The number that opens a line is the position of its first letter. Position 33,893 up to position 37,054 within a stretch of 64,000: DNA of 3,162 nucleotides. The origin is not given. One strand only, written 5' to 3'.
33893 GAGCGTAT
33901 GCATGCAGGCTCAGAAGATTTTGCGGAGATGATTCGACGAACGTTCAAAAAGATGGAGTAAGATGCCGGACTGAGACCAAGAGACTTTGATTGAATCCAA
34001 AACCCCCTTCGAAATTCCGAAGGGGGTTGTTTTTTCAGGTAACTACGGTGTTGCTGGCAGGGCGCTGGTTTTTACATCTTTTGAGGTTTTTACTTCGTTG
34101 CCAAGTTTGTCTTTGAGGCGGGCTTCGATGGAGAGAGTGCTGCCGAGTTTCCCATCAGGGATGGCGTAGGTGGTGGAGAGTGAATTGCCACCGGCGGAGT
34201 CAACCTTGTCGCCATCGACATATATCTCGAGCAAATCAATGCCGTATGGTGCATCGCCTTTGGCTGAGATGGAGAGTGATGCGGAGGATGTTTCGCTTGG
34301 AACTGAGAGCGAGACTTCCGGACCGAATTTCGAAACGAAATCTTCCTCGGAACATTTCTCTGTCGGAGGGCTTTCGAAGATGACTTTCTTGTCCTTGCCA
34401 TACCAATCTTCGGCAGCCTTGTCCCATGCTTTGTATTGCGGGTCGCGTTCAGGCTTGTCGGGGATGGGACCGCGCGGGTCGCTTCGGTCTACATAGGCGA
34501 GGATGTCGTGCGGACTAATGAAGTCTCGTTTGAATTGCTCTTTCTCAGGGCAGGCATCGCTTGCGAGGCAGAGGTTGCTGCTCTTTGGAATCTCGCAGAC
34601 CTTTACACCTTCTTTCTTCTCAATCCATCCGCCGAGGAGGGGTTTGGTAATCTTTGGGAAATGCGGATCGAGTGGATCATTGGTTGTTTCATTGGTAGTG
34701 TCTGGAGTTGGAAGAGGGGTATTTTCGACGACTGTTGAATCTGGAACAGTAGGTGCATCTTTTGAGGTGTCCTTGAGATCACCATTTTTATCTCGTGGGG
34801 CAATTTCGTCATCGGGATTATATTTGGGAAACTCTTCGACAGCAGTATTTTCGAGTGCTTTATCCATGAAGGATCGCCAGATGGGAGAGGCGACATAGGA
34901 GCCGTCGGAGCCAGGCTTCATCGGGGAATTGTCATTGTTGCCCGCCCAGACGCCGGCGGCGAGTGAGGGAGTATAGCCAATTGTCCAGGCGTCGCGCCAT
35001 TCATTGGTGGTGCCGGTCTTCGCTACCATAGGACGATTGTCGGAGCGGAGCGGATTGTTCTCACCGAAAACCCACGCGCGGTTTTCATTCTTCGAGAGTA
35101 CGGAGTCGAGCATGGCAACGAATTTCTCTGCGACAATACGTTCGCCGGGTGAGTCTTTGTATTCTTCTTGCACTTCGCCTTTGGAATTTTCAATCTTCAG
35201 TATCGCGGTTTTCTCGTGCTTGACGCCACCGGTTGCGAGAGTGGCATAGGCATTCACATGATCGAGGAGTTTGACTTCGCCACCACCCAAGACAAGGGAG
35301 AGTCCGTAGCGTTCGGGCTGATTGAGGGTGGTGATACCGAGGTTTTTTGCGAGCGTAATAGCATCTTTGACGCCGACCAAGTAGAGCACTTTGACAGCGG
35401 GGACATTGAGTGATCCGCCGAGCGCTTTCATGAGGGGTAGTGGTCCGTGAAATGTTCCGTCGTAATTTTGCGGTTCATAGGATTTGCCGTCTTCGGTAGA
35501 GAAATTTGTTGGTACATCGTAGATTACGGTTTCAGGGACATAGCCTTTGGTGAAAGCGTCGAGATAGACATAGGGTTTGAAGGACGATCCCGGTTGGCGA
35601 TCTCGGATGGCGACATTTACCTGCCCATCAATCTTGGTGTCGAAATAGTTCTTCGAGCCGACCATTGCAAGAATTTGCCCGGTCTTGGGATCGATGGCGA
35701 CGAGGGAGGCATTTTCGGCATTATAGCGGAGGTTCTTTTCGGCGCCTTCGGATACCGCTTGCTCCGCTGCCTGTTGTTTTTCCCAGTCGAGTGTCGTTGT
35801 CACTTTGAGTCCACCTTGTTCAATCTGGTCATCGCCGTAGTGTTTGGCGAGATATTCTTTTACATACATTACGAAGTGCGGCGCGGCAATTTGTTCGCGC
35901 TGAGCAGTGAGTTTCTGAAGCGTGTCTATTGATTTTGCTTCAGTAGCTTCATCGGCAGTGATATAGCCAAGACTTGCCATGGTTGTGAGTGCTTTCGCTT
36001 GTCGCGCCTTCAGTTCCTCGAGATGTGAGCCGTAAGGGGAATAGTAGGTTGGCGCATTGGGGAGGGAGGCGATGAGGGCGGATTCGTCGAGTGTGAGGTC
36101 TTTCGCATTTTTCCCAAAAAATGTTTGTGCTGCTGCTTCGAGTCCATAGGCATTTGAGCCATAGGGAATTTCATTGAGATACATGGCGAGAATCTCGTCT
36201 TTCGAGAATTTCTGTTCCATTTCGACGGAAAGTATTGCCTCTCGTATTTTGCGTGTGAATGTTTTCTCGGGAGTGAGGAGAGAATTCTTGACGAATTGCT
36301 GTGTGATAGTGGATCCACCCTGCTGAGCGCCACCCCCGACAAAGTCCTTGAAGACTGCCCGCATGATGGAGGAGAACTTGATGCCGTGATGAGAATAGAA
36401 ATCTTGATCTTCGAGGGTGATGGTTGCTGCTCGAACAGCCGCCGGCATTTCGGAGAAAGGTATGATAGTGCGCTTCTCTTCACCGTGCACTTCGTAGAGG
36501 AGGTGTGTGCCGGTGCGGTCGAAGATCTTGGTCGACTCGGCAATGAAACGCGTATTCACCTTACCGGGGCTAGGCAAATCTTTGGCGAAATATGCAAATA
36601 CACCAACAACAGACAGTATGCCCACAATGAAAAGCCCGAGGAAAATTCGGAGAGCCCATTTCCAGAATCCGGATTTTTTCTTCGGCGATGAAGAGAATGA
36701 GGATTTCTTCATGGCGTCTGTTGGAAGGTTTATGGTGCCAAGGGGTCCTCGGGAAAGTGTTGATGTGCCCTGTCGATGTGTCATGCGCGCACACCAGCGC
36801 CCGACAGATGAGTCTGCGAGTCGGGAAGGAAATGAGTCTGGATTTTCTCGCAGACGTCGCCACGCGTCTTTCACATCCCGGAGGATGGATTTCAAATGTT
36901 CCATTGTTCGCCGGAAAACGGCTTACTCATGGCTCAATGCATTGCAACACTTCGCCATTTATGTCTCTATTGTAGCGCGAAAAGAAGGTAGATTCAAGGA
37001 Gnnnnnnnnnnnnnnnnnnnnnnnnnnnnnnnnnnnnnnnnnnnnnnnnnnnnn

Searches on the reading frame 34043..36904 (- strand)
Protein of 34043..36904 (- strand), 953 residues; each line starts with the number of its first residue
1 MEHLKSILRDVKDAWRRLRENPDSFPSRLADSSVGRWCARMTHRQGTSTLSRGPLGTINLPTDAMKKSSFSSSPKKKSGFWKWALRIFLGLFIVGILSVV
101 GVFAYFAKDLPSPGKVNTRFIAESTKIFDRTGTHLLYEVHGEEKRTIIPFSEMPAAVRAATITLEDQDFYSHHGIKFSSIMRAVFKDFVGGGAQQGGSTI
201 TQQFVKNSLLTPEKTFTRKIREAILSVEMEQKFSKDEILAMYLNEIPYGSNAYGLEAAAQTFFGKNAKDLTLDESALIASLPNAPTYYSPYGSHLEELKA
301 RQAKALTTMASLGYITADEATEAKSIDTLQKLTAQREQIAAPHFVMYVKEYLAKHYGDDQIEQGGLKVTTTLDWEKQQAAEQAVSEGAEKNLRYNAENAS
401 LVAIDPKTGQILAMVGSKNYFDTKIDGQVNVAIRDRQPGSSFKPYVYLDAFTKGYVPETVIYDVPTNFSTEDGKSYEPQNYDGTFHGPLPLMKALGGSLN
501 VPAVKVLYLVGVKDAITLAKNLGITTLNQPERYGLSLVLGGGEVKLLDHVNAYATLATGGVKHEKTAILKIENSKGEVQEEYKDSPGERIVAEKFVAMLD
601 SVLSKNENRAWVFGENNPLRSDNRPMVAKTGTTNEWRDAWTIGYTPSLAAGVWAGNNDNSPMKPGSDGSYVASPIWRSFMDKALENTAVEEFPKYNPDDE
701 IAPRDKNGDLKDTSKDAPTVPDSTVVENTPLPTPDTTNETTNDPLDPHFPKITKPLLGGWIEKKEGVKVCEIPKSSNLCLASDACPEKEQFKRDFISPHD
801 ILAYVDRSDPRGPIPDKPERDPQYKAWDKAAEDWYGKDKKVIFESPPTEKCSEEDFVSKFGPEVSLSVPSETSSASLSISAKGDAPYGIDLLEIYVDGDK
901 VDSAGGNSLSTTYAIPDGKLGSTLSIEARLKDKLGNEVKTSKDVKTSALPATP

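Call 14: search_protein_families(library=pfam, proteins=[window:34043-36904:-], max_evalue=0.001)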
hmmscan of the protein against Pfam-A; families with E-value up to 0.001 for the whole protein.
window:34043-36904:- (953 aa): 2 families
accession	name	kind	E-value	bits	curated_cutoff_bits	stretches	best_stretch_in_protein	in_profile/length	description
PF00912.28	Transgly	-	3.2e-61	206.3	27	1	136-309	5-177/178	Transglycosylase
PF00905.27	Transpeptidase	-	9.4e-19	68.2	22.1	1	400-680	2-298/299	Penicillin binding protein transpeptidase domain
